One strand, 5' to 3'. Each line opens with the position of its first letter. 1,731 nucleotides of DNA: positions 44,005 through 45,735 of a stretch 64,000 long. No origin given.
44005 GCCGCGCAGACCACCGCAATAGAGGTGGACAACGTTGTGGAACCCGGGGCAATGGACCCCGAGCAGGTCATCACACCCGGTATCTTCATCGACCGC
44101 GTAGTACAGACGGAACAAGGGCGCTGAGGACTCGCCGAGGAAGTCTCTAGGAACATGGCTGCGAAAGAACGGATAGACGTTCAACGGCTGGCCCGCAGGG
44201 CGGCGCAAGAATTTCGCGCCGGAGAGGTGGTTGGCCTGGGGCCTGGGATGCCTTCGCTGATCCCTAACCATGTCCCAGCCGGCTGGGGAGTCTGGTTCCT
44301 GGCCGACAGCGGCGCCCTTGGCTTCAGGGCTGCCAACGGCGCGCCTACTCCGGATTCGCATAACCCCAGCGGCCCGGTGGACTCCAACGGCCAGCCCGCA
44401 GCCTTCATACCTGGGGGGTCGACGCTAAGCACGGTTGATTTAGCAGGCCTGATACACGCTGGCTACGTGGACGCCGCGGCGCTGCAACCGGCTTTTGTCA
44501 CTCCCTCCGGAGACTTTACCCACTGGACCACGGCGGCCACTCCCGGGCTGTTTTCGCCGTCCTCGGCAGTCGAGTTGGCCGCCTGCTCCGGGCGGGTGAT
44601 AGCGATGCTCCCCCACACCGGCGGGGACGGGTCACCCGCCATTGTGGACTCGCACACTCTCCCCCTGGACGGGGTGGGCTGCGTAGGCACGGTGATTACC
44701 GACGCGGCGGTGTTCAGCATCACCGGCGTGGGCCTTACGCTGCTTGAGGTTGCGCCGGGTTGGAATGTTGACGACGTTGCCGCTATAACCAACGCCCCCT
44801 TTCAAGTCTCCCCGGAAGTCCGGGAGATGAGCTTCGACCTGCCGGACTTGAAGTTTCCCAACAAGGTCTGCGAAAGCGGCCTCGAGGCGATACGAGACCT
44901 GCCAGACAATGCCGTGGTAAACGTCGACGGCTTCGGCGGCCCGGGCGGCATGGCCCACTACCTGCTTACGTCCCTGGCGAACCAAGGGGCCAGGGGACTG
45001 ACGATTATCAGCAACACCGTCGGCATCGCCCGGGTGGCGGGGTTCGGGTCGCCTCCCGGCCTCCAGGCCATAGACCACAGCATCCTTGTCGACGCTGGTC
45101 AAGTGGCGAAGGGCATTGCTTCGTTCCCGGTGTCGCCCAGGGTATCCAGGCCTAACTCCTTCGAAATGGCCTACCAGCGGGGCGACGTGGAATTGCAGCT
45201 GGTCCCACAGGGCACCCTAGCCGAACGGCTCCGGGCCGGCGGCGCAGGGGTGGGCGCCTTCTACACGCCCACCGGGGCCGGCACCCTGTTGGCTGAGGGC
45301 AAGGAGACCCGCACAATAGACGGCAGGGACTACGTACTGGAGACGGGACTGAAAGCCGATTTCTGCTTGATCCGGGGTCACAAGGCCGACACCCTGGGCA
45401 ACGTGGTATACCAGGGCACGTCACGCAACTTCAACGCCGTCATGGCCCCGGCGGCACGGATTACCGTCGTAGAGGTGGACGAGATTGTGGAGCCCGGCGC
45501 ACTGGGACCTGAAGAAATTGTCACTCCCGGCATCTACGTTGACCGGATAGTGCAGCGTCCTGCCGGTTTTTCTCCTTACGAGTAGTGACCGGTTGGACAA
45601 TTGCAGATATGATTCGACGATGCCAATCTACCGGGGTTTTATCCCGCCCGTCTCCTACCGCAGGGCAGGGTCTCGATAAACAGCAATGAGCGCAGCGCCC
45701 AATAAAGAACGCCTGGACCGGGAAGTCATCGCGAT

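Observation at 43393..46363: CoA-transferase-like alpha / beta-alpha fusion / beta cluster in which both beta modules lack the catalytic glutamate (IpdAB-like?)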

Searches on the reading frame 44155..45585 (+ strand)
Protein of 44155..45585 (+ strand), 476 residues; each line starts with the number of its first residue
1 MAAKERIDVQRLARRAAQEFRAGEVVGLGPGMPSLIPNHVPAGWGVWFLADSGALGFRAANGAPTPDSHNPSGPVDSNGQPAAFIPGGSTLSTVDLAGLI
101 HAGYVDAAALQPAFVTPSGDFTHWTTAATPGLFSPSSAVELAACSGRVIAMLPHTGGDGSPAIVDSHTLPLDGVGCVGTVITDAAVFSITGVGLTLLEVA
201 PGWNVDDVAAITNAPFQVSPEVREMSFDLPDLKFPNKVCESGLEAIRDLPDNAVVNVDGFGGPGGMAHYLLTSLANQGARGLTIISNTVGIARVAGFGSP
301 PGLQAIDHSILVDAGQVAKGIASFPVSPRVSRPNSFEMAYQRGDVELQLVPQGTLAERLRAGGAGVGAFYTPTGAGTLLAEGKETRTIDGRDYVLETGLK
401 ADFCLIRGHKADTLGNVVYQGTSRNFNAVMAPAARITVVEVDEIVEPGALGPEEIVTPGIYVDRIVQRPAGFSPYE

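Call 3: search_protein_families(library=pfam, proteins=[window:44155-45585:+], max_evalue=0.01)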
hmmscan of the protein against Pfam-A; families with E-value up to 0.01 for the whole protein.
window:44155-45585:+ (476 aa): 1 family
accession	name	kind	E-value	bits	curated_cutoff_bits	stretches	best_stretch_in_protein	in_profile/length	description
PF01144.29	CoA_trans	-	1.7e-63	214.4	23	2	244-467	6-216/217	Coenzyme A transferase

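Call 4: search_protein_families(library=ncbifam, proteins=[window:44155-45585:+], max_evalue=0.01)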
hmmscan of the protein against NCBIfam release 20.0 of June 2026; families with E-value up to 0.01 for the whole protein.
window:44155-45585:+ (476 aa): 4 families
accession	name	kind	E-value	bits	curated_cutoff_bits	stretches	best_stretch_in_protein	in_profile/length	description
TIGR02429.1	pcaI_scoA_fam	subfamily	2.4e-71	239.6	128.5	1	236-467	3-218/222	3-oxoacid CoA-transferase subunit A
NF007394.0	PRK09920.1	equivalog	5.3e-49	166.8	315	1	249-467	15-215/219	acetate CoA-transferase subunit alpha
TIGR02428.1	pcaJ_scoB_fam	subfamily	3.4e-36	124.6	243.55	1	10-217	4-206/207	3-oxoacid CoA-transferase subunit B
NF052271.1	Staph_FadX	equivalog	1.1e-07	30.9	750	1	388-466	156-239/523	fatty acid degradation protein FadX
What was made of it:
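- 44155..44844 (+): B1: degenerate beta module, the N-terminal half of the 476-aa fusion protein. TIGR02428 at 125 bits, below the cut-off (call 4).
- On Class I CoA-transferase, 3-oxoacid branch (ScoAB/PcaIJ/AtoDA/SCOT): B1 scores only 124.6 bits and is not met, so B1 is a degenerate member (call 4).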

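Call 6: search_solved_structures(query=window:44155-45585:+, show_alignments=4, max_evalue=0.001)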
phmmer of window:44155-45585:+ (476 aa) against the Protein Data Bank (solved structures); distinct sequences matched with E-value up to 0.001: 24.
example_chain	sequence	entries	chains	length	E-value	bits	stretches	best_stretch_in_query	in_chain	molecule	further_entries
4kgb_A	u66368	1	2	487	4.8e-78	266.3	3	10-226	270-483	Succinyl-CoA:3-ketoacid-coenzyme A transferase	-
3dlx_A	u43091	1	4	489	5e-71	243.1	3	4-225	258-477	Succinyl-CoA:3-ketoacid-coenzyme A transferase 1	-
2nrb_A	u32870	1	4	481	4.1e-66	226.9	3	10-224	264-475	Succinyl-CoA:3-ketoacid-coenzyme A transferase 1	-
9xmy_A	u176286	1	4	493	4.3e-66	226.9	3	10-218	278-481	Succinyl-CoA:3-ketoacid-coenzyme A transferase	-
2nrc_A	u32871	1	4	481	4.5e-66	226.8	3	10-224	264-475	Succinyl-CoA:3-ketoacid-coenzyme A transferase 1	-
3oxo_A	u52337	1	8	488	6.3e-66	226.3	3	10-225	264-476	Succinyl-CoA:3-ketoacid-coenzyme A transferase 1, mitochondrial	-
1ooz_A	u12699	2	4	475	6.6e-66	226.2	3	10-224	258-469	Succinyl-CoA:3-ketoacid-coenzyme A transferase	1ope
1m3e_A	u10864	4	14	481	7.1e-66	226.1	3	10-224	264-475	SUCCINYL-COA:3-KETOACID-COENZYME A TRANSFERASE | Succinyl-CoA:3-ketoacid-coenzyme A transferase, mitochondrial precursor | Succinyl-CoA:3-ketoacid-coenzyme A tr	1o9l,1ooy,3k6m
6lp1_A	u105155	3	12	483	2.1e-65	224.6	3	10-218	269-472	Succinyl-CoA:3-ketoacid-coenzyme A transferase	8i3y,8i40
3cdk_A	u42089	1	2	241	1.7e-49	172.1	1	236-466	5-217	Succinyl-CoA:3-ketoacid-coenzyme A transferase subunit A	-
3rrl_A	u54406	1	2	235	2.3e-47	165.1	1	236-466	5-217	Succinyl-CoA:3-ketoacid-coenzyme A transferase subunit A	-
1k6d_A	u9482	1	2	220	6.4e-44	153.7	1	251-466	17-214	ACETATE COA-TRANSFERASE ALPHA SUBUNIT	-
5dbn_A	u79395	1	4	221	6.5e-44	153.7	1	251-466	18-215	Acetate CoA-transferase subunit alpha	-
8k9h_B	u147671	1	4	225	4.9e-41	144.2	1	243-467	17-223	Acetoacetate:butyrate/acetate coenzyme A transferase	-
9cq2_A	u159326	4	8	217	1.8e-36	129.2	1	340-466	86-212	3-oxoacid CoA-transferase, A subunit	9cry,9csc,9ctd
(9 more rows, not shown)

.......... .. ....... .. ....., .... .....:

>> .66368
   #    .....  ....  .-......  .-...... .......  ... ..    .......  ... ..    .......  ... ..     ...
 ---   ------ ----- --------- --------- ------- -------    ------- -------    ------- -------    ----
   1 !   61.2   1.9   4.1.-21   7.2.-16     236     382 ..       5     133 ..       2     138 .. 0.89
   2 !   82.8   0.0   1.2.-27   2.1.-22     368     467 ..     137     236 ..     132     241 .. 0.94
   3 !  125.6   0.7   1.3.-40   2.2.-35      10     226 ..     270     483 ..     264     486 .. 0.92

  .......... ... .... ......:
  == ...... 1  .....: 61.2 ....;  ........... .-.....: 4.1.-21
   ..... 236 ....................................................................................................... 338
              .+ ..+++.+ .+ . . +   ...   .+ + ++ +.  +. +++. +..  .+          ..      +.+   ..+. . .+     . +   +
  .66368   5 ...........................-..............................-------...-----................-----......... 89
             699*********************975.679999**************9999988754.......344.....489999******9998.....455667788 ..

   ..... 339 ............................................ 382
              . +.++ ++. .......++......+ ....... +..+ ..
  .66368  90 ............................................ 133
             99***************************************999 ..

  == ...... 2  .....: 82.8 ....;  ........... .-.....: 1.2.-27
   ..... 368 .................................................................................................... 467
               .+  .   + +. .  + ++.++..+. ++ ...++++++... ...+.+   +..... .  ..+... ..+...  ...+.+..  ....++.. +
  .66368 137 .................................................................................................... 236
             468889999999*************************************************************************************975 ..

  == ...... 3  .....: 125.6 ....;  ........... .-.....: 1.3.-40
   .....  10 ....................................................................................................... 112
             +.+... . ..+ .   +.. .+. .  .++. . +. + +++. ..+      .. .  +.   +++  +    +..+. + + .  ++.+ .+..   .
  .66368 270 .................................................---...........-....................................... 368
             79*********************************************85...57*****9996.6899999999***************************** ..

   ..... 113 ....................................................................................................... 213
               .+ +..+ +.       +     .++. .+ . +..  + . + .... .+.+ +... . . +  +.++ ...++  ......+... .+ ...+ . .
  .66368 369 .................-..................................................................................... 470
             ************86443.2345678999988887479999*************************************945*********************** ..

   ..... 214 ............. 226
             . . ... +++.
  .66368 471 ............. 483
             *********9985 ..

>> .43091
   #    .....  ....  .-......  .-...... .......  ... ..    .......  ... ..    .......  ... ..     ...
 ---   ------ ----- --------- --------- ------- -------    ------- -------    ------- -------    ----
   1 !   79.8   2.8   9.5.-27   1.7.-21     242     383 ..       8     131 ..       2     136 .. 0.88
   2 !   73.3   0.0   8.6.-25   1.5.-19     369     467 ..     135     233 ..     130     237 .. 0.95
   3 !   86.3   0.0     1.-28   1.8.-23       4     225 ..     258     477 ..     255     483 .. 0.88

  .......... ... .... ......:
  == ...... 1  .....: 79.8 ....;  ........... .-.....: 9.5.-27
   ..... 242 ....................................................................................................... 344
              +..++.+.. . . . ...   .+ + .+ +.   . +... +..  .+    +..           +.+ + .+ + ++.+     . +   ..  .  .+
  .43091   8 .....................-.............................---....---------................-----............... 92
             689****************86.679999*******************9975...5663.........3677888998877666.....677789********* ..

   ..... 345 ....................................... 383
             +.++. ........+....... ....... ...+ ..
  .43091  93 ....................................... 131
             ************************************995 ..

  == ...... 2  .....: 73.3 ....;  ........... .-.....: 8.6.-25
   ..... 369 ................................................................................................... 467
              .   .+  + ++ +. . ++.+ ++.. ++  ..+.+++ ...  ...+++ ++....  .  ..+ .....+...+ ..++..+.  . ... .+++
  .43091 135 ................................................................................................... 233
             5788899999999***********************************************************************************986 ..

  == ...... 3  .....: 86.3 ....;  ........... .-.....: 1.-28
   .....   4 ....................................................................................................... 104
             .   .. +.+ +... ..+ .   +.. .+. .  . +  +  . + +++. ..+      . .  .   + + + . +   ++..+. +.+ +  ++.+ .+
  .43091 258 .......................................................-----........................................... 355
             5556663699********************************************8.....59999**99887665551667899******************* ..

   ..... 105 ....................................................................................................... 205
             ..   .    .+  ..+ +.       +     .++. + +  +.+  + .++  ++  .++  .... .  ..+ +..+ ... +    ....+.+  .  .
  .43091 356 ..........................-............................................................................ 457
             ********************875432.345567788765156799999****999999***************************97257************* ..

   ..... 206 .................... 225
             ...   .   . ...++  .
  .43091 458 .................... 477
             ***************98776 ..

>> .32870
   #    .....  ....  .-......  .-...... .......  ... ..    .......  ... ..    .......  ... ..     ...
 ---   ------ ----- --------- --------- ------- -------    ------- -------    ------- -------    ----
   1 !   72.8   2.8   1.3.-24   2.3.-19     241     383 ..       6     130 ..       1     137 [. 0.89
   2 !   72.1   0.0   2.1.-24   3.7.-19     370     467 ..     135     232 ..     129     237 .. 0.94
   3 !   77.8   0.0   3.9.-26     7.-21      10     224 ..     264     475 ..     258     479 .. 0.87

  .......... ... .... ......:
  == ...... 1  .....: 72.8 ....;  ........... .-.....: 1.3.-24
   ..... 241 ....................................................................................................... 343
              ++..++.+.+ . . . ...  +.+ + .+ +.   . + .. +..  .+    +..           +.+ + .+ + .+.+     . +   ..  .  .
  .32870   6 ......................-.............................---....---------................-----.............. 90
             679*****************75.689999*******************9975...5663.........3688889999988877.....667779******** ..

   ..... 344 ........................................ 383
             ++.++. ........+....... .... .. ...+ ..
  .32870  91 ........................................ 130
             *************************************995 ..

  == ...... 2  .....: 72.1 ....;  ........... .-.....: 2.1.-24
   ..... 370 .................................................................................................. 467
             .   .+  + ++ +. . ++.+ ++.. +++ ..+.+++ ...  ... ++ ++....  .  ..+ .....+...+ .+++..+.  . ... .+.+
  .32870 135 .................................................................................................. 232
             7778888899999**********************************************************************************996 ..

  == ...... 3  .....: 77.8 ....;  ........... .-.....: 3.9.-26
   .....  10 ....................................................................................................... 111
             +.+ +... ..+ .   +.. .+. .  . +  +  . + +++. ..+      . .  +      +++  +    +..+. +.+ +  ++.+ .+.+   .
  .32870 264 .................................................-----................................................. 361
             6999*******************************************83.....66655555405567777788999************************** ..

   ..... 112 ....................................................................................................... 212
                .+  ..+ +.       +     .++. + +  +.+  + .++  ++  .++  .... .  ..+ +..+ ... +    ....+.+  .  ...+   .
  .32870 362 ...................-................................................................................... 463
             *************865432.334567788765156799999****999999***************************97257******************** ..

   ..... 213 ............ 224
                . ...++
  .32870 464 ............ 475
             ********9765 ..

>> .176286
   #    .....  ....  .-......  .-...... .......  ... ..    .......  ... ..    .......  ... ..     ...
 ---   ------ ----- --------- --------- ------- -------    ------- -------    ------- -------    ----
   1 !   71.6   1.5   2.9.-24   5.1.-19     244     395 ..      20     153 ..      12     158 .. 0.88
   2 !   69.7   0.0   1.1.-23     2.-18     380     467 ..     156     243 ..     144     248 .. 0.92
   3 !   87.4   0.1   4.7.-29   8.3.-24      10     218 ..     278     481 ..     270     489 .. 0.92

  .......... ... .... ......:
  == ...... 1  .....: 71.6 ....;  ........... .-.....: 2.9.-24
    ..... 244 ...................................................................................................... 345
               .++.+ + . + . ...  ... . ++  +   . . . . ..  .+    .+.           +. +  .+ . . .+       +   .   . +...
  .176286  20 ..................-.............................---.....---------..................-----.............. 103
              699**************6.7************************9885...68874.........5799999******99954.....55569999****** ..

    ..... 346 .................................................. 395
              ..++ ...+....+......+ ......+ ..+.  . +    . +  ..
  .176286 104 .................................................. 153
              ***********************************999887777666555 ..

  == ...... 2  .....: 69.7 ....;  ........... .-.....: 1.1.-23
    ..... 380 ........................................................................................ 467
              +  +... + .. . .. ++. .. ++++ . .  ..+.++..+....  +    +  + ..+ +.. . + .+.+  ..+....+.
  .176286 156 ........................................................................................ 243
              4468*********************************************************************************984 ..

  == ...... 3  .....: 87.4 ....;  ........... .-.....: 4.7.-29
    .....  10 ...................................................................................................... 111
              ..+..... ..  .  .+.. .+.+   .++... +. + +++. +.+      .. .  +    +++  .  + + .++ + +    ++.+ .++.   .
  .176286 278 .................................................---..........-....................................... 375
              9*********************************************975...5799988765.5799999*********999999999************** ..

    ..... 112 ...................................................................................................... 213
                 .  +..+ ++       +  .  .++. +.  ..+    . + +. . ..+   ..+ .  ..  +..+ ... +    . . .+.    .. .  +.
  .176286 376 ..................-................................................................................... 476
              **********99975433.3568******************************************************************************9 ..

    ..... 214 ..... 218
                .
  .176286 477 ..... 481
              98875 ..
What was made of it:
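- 44305..44307 (+): GAC = Asp51 of B1 at the catalytic-Glu position. Alignment to SCOT 4kgb (call 6).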

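Call 13: find_homologous_proteins(query=window:44155-45585:+, max_evalue=1e-10)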
Query window:44155-45585:+ (476 aa): 3352 proteins with E <= 1e-10 among 8000 candidates; the best 120 are listed.
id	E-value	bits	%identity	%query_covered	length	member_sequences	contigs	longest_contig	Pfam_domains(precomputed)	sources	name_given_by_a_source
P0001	0.0e+0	1061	100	100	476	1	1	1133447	PF01144.30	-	-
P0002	2.3e-272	922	87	100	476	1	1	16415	PF01144.30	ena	-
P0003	2.4e-264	896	85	100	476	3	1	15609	PF01144.30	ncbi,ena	-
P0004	8.2e-258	874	84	100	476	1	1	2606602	PF01144.30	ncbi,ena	-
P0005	1.1e-249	847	86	93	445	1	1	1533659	PF01144.30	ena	-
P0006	1.7e-248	843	81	100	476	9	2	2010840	PF01144.30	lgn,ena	-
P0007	2.1e-246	836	80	100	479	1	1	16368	PF01144.30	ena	-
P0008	2.0e-238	810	79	97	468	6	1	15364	PF01144.30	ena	-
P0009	1.0e-234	798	75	100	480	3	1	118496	PF01144.30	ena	-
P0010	6.9e-234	795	76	100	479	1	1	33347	PF01144.30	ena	-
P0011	3.2e-233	793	75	100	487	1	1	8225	PF01144.30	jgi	jgi:3-oxoacid CoA-transferase A subunit/3-oxoacid CoA-transferase B subunit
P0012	1.5e-228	777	75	100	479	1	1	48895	PF01144.30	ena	-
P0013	6.1e-224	762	82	89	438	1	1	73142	PF01144.30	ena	-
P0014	2.3e-223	760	72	100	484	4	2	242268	PF01144.30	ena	-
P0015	8.8e-218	742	72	100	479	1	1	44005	PF01144.30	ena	-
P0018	3.0e-210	717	69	100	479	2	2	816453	PF01144.30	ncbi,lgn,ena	-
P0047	9.5e-190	650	63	100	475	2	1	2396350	PF01144.30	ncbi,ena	-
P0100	1.9e-180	619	62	99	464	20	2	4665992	PF01144.30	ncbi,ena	-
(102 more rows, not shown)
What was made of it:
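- Checked: The fusion is found full-length in more than 120 protein clusters at 59-87% identity (call 13).
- The fusion is full-length in more than 120 clusters (call 13).
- Tried and rejected: Rejected (call 13).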

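Call 17: find_related_loci(query=A1, collection=genome_contigs, flank=4000)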
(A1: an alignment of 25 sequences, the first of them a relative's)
Query A1 (476 aa) in genome_contigs; peptide patterns used: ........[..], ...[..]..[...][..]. (x = any residue, [..] = any of these).
600 stretches matched a pattern (row limit reached: there are more); 598 encode a relative of the query (tblastn E <= 1e-3); the best 80 are kept; 80 distinct loci.
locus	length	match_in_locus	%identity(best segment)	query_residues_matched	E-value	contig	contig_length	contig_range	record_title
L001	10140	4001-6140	58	5-475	1e-172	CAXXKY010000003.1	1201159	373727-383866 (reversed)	MAG: Dehalococcoidia bacterium isolate 886e3671-e943-42bd-87f0-332393e915f0 genome assembly, contig: contig_3, whole gen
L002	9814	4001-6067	57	6-476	4e-163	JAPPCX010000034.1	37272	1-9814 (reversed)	MAG: Chloroflexota bacterium isolate IRC4_bin_11 NODE_935_length_37272_cov_10.6395, whole genome shotgun sequence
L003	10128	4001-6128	62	4-476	0e+0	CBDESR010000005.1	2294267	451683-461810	MAG: Dehalococcoidia bacterium isolate 12ea5684-3b4d-425b-8812-d35473491086 genome assembly, contig: contig_5, whole gen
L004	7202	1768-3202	55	3-475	1e-73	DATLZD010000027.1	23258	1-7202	MAG TPA_asm: Dehalococcoidia bacterium isolate SMAG_U13289 k141_288312, whole genome shotgun sequence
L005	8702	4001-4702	53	238-471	4e-66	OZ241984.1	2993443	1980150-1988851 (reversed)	MAG: Dehalococcoidia bacterium isolate 5542707f-ee61-4c35-afd0-62f990c66a60 genome assembly, chromosome: 1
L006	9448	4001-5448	46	2-469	5e-63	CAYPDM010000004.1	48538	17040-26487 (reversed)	MAG TPA_asm: uncultured Dehalococcoidaceae bacterium isolate binchicken_co89_632 genome assembly, contig: NODE_899_lengt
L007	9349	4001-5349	50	10-467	3e-61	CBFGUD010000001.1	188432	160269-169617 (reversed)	MAG TPA_asm: uncultured Phycisphaerales bacterium isolate SRR17295757_concoct_9 genome assembly, contig: ERZ23398518.30,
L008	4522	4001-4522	59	236-412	4e-61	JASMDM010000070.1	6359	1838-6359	MAG: SAR202 cluster bacterium isolate ETNP3_MAG_40 c_000000917245, whole genome shotgun sequence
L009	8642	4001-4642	49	236-467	5e-61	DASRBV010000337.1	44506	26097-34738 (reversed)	MAG TPA_asm: Pseudacidobacterium sp. isolate SMAG_U9936 k141_538918, whole genome shotgun sequence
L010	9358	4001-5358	50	4-469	6e-60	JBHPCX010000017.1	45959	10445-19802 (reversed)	Thermodesulfobacteriota bacterium isolate SAG AM-311-L20 NODE_17_length_45959_cov_30.557642, whole genome shotgun sequen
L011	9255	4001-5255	53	10-466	6e-60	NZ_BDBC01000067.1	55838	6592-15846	Nocardia beijingensis NBRC 16342, whole genome shotgun sequence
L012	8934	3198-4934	50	10-466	2e-59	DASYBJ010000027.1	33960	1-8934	MAG TPA_asm: Acidobacteriaceae bacterium isolate SMAG_U4904 k141_1613414, whole genome shotgun sequence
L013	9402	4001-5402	50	10-466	1e-59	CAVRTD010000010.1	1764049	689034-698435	MAG: Terriglobia bacterium isolate MFD05513.bin.1.273 genome assembly, contig: contig_7563, whole genome shotgun sequenc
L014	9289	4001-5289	52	7-466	2e-59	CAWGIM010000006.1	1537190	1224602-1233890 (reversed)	MAG: uncultured Actinomycetota bacterium isolate MFD09671.bin.1.161 genome assembly, contig: contig_11689, whole genome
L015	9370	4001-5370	50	10-466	8e-60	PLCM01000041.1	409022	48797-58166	MAG: Spartobacteria bacterium isolate palsa_1414 73.20111000_P3D.6_contig_101, whole genome shotgun sequence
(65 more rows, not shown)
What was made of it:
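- Tried and rejected: The genome_contigs scan with the fusion alignment (call 17).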

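Call 19: find_encoding_contigs(protein=P0100, flank=3000, max_places=3)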
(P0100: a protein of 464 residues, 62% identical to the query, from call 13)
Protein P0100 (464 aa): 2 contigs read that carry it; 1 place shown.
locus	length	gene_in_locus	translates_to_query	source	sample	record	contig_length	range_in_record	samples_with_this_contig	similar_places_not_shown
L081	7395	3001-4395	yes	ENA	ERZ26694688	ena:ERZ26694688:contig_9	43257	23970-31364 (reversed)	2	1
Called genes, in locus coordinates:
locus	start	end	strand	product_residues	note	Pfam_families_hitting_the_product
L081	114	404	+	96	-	PF00166:Cpn10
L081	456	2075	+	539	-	PF00118:Cpn60_TCP1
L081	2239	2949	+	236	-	PF01144:CoA_trans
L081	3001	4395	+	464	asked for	PF01144:CoA_trans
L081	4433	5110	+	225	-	PF01144:CoA_trans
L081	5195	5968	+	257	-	PF05685:Uma2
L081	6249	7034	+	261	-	PF05690:ThiG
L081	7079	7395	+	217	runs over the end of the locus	PF02581:TMP-TENI, PF03060:NMO (weak)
